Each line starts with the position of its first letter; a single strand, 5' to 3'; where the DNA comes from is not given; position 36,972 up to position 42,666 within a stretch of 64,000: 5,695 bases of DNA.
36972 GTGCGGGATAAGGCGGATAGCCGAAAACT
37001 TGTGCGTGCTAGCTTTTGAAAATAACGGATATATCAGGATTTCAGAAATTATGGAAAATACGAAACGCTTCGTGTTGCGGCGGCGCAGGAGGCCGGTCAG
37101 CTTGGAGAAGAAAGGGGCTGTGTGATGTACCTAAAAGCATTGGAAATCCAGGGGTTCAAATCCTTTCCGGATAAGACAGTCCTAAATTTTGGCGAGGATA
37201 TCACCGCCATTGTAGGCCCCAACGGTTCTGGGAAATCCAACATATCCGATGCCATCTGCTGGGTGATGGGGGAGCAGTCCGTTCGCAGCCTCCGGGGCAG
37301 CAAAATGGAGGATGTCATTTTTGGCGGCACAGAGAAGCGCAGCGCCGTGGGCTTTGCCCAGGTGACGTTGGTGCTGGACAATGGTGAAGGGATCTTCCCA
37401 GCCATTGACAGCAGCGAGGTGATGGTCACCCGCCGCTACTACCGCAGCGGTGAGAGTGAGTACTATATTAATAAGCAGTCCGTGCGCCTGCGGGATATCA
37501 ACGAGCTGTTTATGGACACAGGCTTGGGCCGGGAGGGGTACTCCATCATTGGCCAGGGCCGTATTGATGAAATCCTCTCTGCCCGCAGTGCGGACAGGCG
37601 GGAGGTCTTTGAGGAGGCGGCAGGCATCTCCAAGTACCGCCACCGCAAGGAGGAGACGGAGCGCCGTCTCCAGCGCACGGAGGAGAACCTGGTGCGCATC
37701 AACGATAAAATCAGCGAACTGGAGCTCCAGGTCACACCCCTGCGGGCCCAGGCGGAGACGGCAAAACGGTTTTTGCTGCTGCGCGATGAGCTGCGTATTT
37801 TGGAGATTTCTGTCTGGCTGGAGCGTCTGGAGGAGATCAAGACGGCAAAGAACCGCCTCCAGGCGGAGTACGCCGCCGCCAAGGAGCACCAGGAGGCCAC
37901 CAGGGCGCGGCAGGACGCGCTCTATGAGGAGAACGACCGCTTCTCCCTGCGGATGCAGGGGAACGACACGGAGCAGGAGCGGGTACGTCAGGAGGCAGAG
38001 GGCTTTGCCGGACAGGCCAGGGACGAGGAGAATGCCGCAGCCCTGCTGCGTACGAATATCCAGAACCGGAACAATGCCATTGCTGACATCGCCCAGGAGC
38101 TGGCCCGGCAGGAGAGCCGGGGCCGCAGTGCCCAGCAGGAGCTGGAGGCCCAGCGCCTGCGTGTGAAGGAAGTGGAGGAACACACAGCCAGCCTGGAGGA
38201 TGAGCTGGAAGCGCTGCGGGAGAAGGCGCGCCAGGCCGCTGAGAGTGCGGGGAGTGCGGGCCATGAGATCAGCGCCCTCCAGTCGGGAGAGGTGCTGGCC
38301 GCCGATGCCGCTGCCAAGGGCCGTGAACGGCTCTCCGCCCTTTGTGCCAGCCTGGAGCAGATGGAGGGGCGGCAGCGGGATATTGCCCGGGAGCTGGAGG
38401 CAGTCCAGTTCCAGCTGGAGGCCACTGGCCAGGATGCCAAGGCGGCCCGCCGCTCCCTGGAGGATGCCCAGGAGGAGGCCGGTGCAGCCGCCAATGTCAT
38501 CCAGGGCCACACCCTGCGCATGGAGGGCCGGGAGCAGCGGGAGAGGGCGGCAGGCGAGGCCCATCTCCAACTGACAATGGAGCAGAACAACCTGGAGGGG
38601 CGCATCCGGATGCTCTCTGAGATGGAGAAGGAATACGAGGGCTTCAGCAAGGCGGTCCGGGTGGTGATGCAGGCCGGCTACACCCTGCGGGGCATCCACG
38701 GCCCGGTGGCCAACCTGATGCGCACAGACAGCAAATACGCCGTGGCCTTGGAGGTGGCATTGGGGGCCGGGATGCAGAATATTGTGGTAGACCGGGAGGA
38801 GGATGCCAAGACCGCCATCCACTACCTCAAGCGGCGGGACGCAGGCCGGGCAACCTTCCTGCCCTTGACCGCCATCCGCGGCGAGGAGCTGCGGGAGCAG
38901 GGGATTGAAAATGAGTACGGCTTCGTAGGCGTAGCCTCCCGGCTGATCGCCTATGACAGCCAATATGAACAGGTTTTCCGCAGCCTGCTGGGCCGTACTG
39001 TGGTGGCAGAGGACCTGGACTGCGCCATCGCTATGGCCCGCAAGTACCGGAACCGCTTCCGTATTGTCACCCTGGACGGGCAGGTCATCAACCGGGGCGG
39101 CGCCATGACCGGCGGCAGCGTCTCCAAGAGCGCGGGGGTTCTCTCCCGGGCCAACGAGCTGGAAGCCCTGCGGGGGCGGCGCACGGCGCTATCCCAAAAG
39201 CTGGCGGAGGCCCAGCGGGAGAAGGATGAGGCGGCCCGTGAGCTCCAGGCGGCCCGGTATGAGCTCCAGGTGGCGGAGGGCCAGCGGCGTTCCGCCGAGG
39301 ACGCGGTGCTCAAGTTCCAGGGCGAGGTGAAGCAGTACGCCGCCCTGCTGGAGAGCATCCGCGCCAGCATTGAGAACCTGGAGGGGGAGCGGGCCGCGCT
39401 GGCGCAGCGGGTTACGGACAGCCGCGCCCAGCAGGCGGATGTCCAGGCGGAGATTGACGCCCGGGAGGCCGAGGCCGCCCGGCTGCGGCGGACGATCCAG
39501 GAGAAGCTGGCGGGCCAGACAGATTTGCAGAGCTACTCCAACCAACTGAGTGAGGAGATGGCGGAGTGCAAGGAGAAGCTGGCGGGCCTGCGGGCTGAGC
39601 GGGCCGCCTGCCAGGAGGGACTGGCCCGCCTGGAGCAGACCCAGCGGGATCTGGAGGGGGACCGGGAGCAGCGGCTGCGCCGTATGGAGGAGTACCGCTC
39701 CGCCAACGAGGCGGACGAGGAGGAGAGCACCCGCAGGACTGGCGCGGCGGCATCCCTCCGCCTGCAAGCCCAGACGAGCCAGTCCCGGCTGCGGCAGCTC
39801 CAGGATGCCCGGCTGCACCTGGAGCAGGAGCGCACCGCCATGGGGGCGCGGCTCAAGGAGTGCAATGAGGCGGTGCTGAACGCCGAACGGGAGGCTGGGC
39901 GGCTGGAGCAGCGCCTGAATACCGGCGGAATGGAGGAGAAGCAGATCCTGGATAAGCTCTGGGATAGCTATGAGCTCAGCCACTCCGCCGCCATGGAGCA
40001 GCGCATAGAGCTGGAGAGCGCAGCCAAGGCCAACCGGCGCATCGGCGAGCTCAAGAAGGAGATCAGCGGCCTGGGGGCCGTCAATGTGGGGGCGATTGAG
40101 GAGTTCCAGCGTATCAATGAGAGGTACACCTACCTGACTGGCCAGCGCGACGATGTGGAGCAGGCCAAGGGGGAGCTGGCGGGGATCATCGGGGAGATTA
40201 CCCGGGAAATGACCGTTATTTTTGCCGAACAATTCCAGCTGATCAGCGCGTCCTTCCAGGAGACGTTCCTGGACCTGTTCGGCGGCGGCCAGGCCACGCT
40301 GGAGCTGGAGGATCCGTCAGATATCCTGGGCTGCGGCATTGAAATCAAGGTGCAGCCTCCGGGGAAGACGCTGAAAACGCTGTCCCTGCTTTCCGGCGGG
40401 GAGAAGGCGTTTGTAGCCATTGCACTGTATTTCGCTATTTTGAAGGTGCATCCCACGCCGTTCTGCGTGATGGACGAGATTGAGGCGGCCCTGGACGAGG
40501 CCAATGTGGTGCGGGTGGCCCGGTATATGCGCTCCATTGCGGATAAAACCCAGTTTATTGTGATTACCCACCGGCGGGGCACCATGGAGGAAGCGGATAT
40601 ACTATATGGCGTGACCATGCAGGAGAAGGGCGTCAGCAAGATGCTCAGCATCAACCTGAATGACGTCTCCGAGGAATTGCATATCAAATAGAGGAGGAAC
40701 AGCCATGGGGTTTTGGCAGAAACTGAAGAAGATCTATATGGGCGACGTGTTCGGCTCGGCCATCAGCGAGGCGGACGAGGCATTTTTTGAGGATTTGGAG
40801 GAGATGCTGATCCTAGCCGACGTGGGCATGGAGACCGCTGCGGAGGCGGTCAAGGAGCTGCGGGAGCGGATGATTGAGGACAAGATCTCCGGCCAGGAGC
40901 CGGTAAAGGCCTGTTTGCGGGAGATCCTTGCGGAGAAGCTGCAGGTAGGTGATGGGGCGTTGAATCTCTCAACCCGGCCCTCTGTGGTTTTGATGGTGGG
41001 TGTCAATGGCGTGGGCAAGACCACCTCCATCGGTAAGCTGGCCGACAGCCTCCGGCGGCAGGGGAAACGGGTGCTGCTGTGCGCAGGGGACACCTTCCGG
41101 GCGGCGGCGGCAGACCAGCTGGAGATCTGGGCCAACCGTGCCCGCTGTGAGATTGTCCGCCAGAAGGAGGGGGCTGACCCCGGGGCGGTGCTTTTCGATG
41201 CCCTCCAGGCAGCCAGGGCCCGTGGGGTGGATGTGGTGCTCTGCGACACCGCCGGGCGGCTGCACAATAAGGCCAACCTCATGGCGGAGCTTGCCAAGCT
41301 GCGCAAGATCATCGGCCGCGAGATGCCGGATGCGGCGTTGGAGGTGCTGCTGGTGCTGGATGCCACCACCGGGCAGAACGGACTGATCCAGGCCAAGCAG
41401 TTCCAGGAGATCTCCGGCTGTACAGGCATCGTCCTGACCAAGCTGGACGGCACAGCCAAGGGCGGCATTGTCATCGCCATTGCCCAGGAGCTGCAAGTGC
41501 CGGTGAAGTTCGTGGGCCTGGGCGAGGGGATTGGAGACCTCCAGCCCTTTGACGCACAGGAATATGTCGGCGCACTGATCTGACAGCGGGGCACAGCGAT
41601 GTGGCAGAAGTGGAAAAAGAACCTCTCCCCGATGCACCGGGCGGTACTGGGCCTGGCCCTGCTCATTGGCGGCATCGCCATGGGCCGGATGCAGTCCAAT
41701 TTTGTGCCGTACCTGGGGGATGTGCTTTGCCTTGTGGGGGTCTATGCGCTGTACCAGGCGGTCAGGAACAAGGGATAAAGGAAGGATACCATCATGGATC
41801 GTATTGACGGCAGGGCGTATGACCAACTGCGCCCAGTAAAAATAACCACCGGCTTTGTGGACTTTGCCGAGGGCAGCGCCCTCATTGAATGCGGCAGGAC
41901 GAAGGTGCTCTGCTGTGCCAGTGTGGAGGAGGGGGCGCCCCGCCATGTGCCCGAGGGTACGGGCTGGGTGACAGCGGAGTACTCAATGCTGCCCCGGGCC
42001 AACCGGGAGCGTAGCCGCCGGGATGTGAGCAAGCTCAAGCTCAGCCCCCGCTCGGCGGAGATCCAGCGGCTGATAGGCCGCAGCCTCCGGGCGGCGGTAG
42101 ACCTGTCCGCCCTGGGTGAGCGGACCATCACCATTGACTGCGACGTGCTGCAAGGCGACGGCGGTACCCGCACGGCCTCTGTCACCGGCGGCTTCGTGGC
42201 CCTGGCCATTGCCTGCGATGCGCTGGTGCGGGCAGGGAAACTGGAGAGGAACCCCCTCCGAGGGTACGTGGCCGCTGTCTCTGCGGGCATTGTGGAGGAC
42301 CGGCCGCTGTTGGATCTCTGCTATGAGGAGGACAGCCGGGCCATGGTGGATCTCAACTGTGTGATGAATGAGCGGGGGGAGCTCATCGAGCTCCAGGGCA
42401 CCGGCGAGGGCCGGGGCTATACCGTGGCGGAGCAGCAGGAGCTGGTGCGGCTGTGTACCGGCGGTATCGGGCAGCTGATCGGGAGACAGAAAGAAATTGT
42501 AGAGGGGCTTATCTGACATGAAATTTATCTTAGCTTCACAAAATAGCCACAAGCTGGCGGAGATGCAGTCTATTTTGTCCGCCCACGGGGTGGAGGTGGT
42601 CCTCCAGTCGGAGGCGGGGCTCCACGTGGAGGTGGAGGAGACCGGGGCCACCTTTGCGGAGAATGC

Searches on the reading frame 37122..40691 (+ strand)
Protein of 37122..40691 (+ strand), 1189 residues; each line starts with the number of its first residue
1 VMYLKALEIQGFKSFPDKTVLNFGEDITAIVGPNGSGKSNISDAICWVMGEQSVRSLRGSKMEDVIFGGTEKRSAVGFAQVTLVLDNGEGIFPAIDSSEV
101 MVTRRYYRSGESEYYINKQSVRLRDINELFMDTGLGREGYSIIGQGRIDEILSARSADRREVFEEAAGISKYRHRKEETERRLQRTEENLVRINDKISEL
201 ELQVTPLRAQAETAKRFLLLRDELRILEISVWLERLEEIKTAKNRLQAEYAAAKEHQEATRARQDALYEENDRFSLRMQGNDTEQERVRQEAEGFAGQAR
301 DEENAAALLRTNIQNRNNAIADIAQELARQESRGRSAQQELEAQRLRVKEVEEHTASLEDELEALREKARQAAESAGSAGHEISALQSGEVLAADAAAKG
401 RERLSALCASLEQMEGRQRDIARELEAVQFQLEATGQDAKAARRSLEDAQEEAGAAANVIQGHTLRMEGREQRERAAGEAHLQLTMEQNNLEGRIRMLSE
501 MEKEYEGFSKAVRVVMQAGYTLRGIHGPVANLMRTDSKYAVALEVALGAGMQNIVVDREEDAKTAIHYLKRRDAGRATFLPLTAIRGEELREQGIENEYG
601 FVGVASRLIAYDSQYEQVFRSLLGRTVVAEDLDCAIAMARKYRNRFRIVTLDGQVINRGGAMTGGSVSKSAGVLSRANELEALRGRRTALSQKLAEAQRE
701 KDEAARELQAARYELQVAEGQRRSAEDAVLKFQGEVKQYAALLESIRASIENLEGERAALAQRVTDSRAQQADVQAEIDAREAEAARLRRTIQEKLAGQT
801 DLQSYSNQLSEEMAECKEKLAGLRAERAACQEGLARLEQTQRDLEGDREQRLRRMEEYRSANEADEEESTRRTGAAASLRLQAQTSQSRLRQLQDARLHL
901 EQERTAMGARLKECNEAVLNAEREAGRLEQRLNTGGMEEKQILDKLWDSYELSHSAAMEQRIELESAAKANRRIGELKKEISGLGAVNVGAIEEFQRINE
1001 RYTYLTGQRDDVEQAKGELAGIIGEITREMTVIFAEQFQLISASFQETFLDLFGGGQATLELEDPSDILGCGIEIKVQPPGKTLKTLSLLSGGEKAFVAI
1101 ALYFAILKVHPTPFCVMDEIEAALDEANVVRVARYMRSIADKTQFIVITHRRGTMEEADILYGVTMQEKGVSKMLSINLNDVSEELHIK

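Call 19: search_protein_families(library=pfam, proteins=[window:37122-40691:+], max_evalue=0.001)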
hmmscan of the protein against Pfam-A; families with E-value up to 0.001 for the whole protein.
window:37122-40691:+ (1189 aa): 6 families
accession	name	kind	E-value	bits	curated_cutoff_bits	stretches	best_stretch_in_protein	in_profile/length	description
PF02463.25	SMC_N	-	1.3e-73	247.5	40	1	3-1173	1-220/220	RecF/RecN/SMC N terminal domain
PF06470.18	SMC_hinge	-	3.7e-32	111.6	22.5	1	523-638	2-115/116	SMC proteins Flexible Hinge Domain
PF13476.12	AAA_23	-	2.7e-12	48.2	27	1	7-201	2-197/201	AAA domain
PF13175.12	AAA_15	-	3.8e-10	40.4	32.1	1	2-159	1-55/374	AAA ATPase domain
PF13304.12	AAA_21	-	4.7e-10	40.5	27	1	27-66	1-45/304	AAA domain, putative AbiEii toxin, Type IV TA system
PF13555.12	AAA_29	-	3.8e-05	23.8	27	1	7-49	4-46/61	P-loop containing region of AAA domain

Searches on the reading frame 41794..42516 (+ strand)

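Call 59: search_protein_families(library=pfam, proteins=[window:41794-42516:+], max_evalue=0.0001)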
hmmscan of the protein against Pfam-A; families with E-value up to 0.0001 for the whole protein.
window:41794-42516:+ (240 aa): 2 families
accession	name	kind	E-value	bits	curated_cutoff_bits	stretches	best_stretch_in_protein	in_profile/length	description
PF01138.27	RNase_PH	-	6.7e-28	98.1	25.5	1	11-140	1-127/130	3' exoribonuclease family, domain 1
PF03725.20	RNase_PH_C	-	4.3e-10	39.8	20.8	1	157-213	1-56/67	3' exoribonuclease family, domain 2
